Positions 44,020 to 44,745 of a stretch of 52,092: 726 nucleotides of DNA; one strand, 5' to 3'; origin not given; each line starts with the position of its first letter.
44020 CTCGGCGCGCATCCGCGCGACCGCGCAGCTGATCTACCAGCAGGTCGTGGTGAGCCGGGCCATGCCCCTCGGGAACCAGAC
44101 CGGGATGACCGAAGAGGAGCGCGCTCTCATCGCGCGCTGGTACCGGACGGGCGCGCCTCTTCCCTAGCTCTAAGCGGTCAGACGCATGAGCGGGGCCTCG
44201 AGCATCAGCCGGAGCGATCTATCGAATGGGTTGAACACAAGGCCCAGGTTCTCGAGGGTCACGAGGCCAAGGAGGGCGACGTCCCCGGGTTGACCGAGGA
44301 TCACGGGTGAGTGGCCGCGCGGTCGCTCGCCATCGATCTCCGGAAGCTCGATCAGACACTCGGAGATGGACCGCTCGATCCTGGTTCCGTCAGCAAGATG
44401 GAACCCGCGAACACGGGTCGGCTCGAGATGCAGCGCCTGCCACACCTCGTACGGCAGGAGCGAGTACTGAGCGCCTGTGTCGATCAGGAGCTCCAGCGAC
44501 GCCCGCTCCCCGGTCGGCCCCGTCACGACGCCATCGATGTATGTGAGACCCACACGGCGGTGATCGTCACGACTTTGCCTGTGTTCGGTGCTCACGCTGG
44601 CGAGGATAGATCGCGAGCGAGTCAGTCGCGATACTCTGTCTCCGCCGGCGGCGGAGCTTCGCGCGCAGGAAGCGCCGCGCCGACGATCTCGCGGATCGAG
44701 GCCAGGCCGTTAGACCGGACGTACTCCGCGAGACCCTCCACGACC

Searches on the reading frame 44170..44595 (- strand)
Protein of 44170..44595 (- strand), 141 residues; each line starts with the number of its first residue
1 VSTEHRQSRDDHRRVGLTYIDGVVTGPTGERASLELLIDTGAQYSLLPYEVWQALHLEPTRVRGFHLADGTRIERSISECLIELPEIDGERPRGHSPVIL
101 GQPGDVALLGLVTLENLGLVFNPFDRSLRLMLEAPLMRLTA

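Call 5: search_protein_families(library=pfam, proteins=[window:44173-44595:-], max_evalue=1)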
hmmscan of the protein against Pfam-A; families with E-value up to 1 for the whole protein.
window:44173-44595:- (141 aa): 3 families
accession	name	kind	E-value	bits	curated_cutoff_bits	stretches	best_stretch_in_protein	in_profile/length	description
PF13975.11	gag-asp_proteas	-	1.6e-05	25.8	28.2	1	33-115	9-91/92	gag-polyprotein putative aspartyl protease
PF13650.11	Asp_protease_2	-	8.9e-05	23.6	24.3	1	33-73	9-52/90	Aspartyl protease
PF00077.25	RVP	-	0.15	12.8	20.7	1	34-85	16-70/101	Retroviral aspartyl protease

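Call 6: search_protein_families(library=ncbifam, proteins=[window:44173-44595:-], max_evalue=1)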
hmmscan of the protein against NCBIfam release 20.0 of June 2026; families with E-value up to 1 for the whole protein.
window:44173-44595:- (141 aa): 1 family
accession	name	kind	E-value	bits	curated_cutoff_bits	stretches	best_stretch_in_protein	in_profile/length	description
TIGR03698.1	clan_AA_DTGF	subfamily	2.6e-08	34.2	57.35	1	24-127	6-106/107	clan AA aspartic protease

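Call 9: find_encoding_contigs(protein=window:44170-44595:-, flank=10000, max_places=6)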
Protein window:44170-44595:- (141 aa): no gene with exactly this product is on record in the collection.

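Call 15: find_homologous_proteins(query=window:44173-44553:-, max_evalue=0.001)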
Query window:44173-44553:- (127 aa): 269 proteins with E <= 0.001 among 303 candidates; the best 120 are listed.
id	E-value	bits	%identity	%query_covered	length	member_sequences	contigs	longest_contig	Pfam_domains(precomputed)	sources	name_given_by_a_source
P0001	2.2e-77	275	100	100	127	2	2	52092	PF13975.12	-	-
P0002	3.8e-70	251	89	100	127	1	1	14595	PF13975.12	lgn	-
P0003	1.3e-64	233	89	93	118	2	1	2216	PF13975.12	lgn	-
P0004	2.5e-59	216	79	100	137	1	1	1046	PF13650.12,PF13975.12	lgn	-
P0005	1.2e-58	214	79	100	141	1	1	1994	PF13650.12,PF13975.12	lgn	-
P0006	1.2e-58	214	82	97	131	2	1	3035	PF13650.12,PF13975.12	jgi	jgi:predicted aspartyl protease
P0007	2.7e-58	213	80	100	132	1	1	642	PF13650.12,PF13975.12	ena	-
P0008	3.4e-58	213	77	100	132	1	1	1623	PF13650.12,PF13975.12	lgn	-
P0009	7.3e-58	212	77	100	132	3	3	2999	PF13650.12,PF13975.12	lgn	-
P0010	9.3e-57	208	76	99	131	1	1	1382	PF13650.12,PF13975.12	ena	-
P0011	1.1e-56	208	77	100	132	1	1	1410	PF13650.12,PF13975.12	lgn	-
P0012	1.2e-55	204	75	100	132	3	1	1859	PF13650.12,PF13975.12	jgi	jgi:predicted aspartyl protease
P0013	1.8e-55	204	75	98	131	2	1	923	PF13650.12,PF13975.12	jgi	jgi:clan AA aspartic protease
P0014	4.2e-55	203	76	98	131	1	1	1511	PF13650.12,PF13975.12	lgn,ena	-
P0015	9.8e-54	198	75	100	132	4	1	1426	PF13650.12,PF13975.12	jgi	jgi:predicted aspartyl protease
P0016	1.1e-53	198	74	100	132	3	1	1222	PF13650.12,PF13975.12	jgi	jgi:predicted aspartyl protease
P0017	1.3e-53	198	74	96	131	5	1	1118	PF13650.12,PF13975.12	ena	-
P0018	1.6e-53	198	75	96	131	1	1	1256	PF13650.12,PF13975.12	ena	-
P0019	2.9e-53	197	72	100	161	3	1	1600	PF13650.12,PF13975.12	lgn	-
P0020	4.2e-53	196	74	100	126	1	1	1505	PF13650.12,PF13975.12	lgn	-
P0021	1.3e-52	195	72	100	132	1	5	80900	PF13975.12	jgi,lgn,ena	jgi:predicted aspartyl protease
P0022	1.8e-52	194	73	100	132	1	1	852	PF13650.12,PF13975.12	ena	-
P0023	6.2e-52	192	72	98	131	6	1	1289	PF13650.12,PF13975.12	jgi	jgi:clan AA aspartic protease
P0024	7.3e-52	192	74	97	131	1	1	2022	PF13650.12,PF13975.12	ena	-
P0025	1.2e-50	188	70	98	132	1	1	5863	PF13650.12,PF13975.12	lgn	-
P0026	4.1e-50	187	70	100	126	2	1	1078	PF13650.12,PF13975.12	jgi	jgi:predicted aspartyl protease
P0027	3.4e-49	184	70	98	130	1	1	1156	PF13650.12,PF13975.12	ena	-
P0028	6.2e-49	183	72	100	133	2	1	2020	PF13650.12,PF13975.12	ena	-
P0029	7.1e-49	183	70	100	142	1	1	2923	PF13650.12,PF13975.12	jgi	jgi:predicted aspartyl protease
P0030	3.6e-48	180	65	100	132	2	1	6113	PF13650.12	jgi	jgi:predicted aspartyl protease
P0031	5.6e-48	180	70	100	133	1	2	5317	PF13650.12,PF13975.12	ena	-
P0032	3.1e-47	177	72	100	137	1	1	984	PF13650.12,PF13975.12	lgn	-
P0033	5.4e-47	176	69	100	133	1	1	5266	PF13650.12,PF13975.12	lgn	-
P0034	8.4e-47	176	68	96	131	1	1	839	PF13650.12,PF13975.12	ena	-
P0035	6.7e-46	173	69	100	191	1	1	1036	PF13650.12,PF13975.12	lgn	-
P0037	1.7e-45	172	68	100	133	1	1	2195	PF13650.12,PF13975.12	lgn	-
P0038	3.7e-45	171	65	100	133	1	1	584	PF13650.12,PF13975.12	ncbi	-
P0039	5.3e-45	170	69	100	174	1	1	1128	PF13650.12,PF13975.12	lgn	-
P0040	1.5e-44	169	67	99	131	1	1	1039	PF13650.12,PF13975.12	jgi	jgi:clan AA aspartic protease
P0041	1.9e-44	168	65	100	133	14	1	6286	PF13650.12,PF13975.12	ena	-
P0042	2.1e-44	168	63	100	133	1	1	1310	PF13650.12,PF13975.12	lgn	-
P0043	2.6e-44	168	65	100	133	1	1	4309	PF13650.12,PF13975.12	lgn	-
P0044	2.8e-44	168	65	100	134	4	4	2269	PF13650.12,PF13975.12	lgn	-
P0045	3.0e-44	168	66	99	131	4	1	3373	PF13650.12,PF13975.12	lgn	-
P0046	9.3e-44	166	64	91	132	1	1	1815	PF13650.12,PF13975.12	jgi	jgi:predicted aspartyl protease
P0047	1.2e-43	166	66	97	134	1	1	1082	PF13650.12,PF13975.12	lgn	-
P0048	2.1e-43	165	68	97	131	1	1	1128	PF13650.12,PF13975.12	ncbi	-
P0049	3.5e-43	164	65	100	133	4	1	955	PF13650.12,PF13975.12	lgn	-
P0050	5.0e-43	164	66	98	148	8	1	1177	PF13650.12,PF13975.12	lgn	-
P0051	5.3e-43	164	64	100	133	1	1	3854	PF13650.12,PF13975.12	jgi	jgi:predicted aspartyl protease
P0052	5.5e-43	164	65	100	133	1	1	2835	PF13650.12,PF13975.12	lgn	-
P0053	1.2e-42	162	66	98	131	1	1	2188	PF13650.12,PF13975.12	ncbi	-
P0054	1.5e-42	162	66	98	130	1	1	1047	PF13650.12,PF13975.12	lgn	-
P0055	1.7e-42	162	66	98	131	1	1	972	PF13650.12,PF13975.12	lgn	-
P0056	6.0e-42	160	68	100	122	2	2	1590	PF13650.12,PF13975.12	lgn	-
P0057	2.3e-41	158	64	90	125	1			PF13650.12,PF13975.12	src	-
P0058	2.6e-41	158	62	92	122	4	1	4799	PF13650.12,PF13975.12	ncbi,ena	-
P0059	3.9e-41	158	63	99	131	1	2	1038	PF13650.12,PF13975.12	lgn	-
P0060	3.9e-40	154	64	100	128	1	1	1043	PF13650.12,PF13975.12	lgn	-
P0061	6.2e-40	154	64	100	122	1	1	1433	PF13650.12,PF13975.12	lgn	-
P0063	1.3e-38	149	65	92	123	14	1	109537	PF13650.12,PF13975.12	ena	-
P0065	2.0e-38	149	65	92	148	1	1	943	PF13650.12,PF13975.12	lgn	-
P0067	1.5e-37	146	63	92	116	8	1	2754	PF13650.12,PF13975.12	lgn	-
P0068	1.8e-37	146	67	92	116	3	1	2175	PF13650.12,PF13975.12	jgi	jgi:predicted aspartyl protease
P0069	2.4e-37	145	64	92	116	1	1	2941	PF13650.12,PF13975.12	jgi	jgi:predicted aspartyl protease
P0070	2.7e-37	145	61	92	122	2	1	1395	PF13650.12,PF13975.12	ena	-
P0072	3.4e-37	145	62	92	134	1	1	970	PF13650.12,PF13975.12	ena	-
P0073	3.6e-37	145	63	91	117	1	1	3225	PF13650.12,PF13975.12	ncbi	-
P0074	4.6e-37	144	62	92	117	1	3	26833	PF13650.12,PF13975.12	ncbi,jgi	jgi:predicted aspartyl protease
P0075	4.7e-37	144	64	91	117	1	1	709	PF13650.12,PF13975.12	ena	-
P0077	4.9e-37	144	61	92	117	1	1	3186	PF13650.12,PF13975.12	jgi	-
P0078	5.1e-37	144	62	92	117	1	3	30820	PF13650.12,PF13975.12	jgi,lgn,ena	-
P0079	6.0e-37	144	64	92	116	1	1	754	PF13650.12,PF13975.12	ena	-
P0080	6.9e-37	144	66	91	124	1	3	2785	PF13650.12,PF13975.12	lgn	-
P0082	8.4e-37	144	63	92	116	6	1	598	PF13650.12,PF13975.12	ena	-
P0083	9.3e-37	143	61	91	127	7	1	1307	PF13650.12,PF13975.12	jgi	jgi:predicted aspartyl protease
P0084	9.6e-37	143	64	92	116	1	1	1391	PF13650.12,PF13975.12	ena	-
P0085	1.0e-36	143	65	92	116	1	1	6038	PF13650.12,PF13975.12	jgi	jgi:clan AA aspartic protease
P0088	1.7e-36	143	63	93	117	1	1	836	PF13650.12,PF13975.12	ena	-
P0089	2.1e-36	142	63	92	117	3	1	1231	PF13650.12,PF13975.12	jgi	jgi:clan AA aspartic protease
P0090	2.5e-36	142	60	100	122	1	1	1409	PF13650.12,PF13975.12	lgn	-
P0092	2.8e-36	142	60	92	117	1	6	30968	PF13650.12,PF13975.12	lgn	-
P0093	3.0e-36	142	63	92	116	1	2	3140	PF13650.12,PF13975.12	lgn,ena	-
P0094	3.4e-36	142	62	92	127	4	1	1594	PF13650.12,PF13975.12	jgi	-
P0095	3.4e-36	142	62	92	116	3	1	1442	PF13650.12,PF13975.12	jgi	jgi:predicted aspartyl protease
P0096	3.5e-36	142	63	92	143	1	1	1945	PF13650.12,PF13975.12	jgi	jgi:predicted aspartyl protease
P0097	3.8e-36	141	62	92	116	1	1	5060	PF13650.12,PF13975.12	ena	-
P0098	4.8e-36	141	59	98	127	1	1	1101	PF13650.12,PF13975.12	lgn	-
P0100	4.9e-36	141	62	92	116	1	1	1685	PF13650.12,PF13975.12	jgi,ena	-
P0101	4.9e-36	141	63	92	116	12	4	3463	PF13650.12,PF13975.12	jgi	jgi:clan AA aspartic protease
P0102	5.8e-36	141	63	92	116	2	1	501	PF13650.12,PF13975.12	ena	-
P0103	6.2e-36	141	62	92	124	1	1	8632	PF13650.12,PF13975.12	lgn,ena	-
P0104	7.9e-36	140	62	93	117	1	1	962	PF13650.12,PF13975.12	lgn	-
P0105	8.1e-36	140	62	92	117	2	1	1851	PF13650.12,PF13975.12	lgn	-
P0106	8.6e-36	140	62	92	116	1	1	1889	PF13650.12,PF13975.12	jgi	-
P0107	9.1e-36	140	62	92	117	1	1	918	PF13650.12,PF13975.12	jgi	jgi:clan AA aspartic protease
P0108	1.1e-35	140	63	91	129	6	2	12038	PF13650.12,PF13975.12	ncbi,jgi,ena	-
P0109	1.2e-35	140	61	92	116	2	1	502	PF13650.12,PF13975.12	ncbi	-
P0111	1.2e-35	140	60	92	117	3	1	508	PF13650.12,PF13975.12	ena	-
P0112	1.9e-35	139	61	92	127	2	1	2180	PF13650.12,PF13975.12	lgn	-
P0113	1.9e-35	139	63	92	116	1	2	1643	PF13650.12,PF13975.12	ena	-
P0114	2.0e-35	139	60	92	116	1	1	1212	PF13650.12,PF13975.12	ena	-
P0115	2.0e-35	139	63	91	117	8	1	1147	PF13650.12,PF13975.12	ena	-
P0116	2.1e-35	139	60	92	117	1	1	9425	PF13650.12,PF13975.12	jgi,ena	-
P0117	2.2e-35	139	62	92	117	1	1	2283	PF13650.12,PF13975.12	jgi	jgi:clan AA aspartic protease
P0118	2.3e-35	139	62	92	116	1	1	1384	PF13650.12,PF13975.12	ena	-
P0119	2.3e-35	139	62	91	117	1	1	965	PF13650.12,PF13975.12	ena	-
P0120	2.3e-35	139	64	92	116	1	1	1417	PF13650.12,PF13975.12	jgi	jgi:aspartyl protease family protein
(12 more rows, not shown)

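Call 17: find_related_loci(query=A2, collection=genome_contigs, flank=10000)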
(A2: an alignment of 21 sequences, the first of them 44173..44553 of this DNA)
Query A2 (127 aa) in genome_contigs; peptide patterns used: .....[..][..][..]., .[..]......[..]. (x = any residue, [..] = any of these).
598 stretches matched a pattern (row limit reached: there are more); 536 encode a relative of the query (tblastn E <= 1e-3); the best 80 are kept; 80 distinct loci.
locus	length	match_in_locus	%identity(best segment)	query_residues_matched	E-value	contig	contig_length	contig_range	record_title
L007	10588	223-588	72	1-123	2e-55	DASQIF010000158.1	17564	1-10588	MAG TPA_asm: Candidatus Acidiferrales bacterium isolate SMAG_U11852 k141_301250, whole genome shotgun sequence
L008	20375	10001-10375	68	1-126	1e-50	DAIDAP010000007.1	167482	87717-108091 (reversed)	MAG TPA_asm: Chloroflexi bacterium isolate clean326 k141_3695, whole genome shotgun sequence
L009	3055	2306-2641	64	1-117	1e-44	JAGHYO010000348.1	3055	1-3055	MAG: Thermoflexus sp. isolate 629H.11 NODE_4692_length_3055_cov_5.130667, whole genome shotgun sequence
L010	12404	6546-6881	64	1-117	4e-44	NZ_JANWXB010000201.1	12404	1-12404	MAG: Thermoflexus sp. isolate SKYG36 k141_24651, whole genome shotgun sequence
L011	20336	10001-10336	64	1-117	9e-44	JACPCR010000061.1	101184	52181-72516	MAG: Planctomycetota bacterium isolate NC_groundwater_288_Ag_S-0.65um_63_14 S6_GD2017_2_S65_scaffold_39, whole genome sh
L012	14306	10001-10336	63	1-117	1e-43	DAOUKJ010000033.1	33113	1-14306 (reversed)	MAG TPA_asm: Dehalococcoidia bacterium isolate S5_322 k113_282801, whole genome shotgun sequence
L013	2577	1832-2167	63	1-117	2e-43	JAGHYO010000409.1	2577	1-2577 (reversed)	MAG: Thermoflexus sp. isolate 629H.11 NODE_5720_length_2577_cov_30.079302, whole genome shotgun sequence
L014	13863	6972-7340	62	1-123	1e-43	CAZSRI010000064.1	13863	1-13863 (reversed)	MAG TPA_asm: uncultured Chloroflexota bacterium isolate SRP093762_co1_41 genome assembly, contig: NODE_2600_length_13863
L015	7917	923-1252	59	1-115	2e-43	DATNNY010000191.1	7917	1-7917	MAG TPA_asm: Pyrinomonadaceae bacterium isolate SMAG_U11517 k141_491878, whole genome shotgun sequence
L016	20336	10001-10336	63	1-117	3e-43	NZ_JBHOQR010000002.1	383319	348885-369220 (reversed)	MAG: Thermoflexus sp. isolate A0_25 coassembly_Ak141_12525, whole genome shotgun sequence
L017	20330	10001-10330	62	1-115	4e-43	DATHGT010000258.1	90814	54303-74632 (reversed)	MAG TPA_asm: Candidatus Acidoferrum sp. isolate SMAG_U12481 k141_98017, whole genome shotgun sequence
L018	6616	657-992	61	1-117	5e-43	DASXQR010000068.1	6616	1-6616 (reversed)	MAG TPA_asm: Acidobacteriota bacterium isolate SMAG_U4618 k141_2026738, whole genome shotgun sequence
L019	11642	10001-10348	63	1-118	8e-43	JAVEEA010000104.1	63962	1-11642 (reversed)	MAG: Pyrinomonadaceae bacterium isolate BP_19 scaffold_5298916, whole genome shotgun sequence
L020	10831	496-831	62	1-117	2e-42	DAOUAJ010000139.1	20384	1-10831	MAG TPA_asm: Anaerolineae bacterium isolate H63_643 k137_182220, whole genome shotgun sequence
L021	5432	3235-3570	62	1-117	2e-42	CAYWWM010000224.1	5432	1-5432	MAG TPA_asm: uncultured Solibacteraceae bacterium isolate binchicken_co21_454 genome assembly, contig: NODE_19266_length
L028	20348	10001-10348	56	1-118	2e-41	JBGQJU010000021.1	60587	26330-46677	MAG: Pyrinomonadaceae bacterium isolate OBJ2_061818_070_16 k141_1753259_length_60587_cov_10.9984, whole genome shotgun s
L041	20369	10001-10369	58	1-125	8e-41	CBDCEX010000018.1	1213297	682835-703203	MAG: Dehalococcoidia bacterium isolate a77d1ec7-ac0a-4113-b7eb-384b7eca7ee8 genome assembly, contig: contig_18, whole ge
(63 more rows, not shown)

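Call 22: find_encoding_contigs(protein=P0002, flank=10000, max_places=4)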
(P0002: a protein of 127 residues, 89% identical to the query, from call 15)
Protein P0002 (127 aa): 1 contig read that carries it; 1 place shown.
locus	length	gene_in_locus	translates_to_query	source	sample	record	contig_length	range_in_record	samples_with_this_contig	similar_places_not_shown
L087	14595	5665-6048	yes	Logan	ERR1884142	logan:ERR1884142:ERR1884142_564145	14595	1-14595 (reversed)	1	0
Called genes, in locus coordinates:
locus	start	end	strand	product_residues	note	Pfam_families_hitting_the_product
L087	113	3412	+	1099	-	PF25596:CPSase_L_D1, PF02786:CPSase_L_D2, PF02787:CPSase_L_D3, PF25596:CPSase_L_D1, PF02222:ATP-grasp, PF02786:CPSase_L_D2, PF07478:Dala_Dala_lig_C, PF15632:ATPgrasp_Ter, +4 more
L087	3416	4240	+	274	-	PF10418:DHODB_Fe-S_bind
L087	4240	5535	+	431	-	PF01180:DHO_dh, PF01207:Dus (faint), PF00977:His_biosynth (faint), PF03060:NMO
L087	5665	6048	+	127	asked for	PF13975:gag-asp_proteas (faint)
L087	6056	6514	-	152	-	PF13650:Asp_protease_2 (weak)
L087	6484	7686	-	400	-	PF06181:Urate_ox_N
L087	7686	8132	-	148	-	PF09349:OHCU_decarbox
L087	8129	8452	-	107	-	PF00576:Transthyretin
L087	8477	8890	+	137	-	PF12903:DUF3830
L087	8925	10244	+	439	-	PF01979:Amidohydro_1, PF12890:DHOase, PF07969:Amidohydro_3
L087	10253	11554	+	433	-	PF01979:Amidohydro_1, PF07969:Amidohydro_3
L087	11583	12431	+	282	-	PF00941:FAD_binding_5, PF03450:CO_deh_flav_C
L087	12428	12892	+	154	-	PF00111:Fer2, PF01799:Fer2_2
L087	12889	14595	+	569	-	?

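Call 23: find_encoding_contigs(protein=P0021, flank=10000, max_places=5)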
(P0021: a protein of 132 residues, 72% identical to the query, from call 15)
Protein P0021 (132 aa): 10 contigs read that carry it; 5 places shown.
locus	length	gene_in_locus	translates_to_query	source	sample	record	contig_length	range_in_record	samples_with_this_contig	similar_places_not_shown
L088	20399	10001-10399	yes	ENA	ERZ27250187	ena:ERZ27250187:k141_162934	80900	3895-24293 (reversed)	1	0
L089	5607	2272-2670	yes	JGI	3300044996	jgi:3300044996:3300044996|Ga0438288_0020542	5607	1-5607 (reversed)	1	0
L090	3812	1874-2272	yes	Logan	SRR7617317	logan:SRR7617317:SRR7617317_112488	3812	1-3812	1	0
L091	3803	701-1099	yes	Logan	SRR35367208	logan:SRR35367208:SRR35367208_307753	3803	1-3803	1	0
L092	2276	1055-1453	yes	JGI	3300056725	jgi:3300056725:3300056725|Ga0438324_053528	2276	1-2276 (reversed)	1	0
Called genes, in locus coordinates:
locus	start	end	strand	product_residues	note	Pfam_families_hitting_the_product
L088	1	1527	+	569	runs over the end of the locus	PF01368:DHH, PF02272:DHHA1, PF17768:RecJ_OB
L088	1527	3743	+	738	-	PF13328:HD_4, PF01966:HD, PF04607:RelA_SpoT, PF02824:TGS, PF19296:RelA_AH, PF28438:RelA_RIS, PF13291:ACT_4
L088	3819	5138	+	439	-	-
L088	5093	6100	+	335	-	PF01590:GAF (faint), PF02518:HATPase_c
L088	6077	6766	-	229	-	PF00072:Response_reg, PF00196:GerE, PF08281:Sigma70_r4_2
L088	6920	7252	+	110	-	-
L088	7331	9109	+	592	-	PF20434:BD-FAE (faint), PF00326:Peptidase_S9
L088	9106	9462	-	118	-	PF04075:F420H2_quin_red, PF10012:DUF2255 (weak)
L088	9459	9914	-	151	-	PF00903:Glyoxalase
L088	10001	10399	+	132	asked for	PF13975:gag-asp_proteas (weak)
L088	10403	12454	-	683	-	PF01079:Hint, PF05203:Hom_end_hint (weak), PF14890:Intein_splicing (weak), PF14528:LAGLIDADG_3, PF02775:TPP_enzyme_C, PF12367:PFO_beta_C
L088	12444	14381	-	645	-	PF01558:POR, PF01855:POR_N, PF02780:Transketolase_C, PF17147:PFOR_II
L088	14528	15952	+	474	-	PF00206:Lyase_1, PF10415:FumaraseC_C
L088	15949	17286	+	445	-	PF04389:Peptidase_M28 (weak), PF01546:Peptidase_M20, PF07687:M20_dimer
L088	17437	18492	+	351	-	PF09594:GT87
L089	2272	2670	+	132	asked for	PF13975:gag-asp_proteas (weak)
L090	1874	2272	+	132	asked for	PF13975:gag-asp_proteas (weak)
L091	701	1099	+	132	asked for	PF13975:gag-asp_proteas (weak)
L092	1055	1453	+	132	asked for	PF13975:gag-asp_proteas (weak)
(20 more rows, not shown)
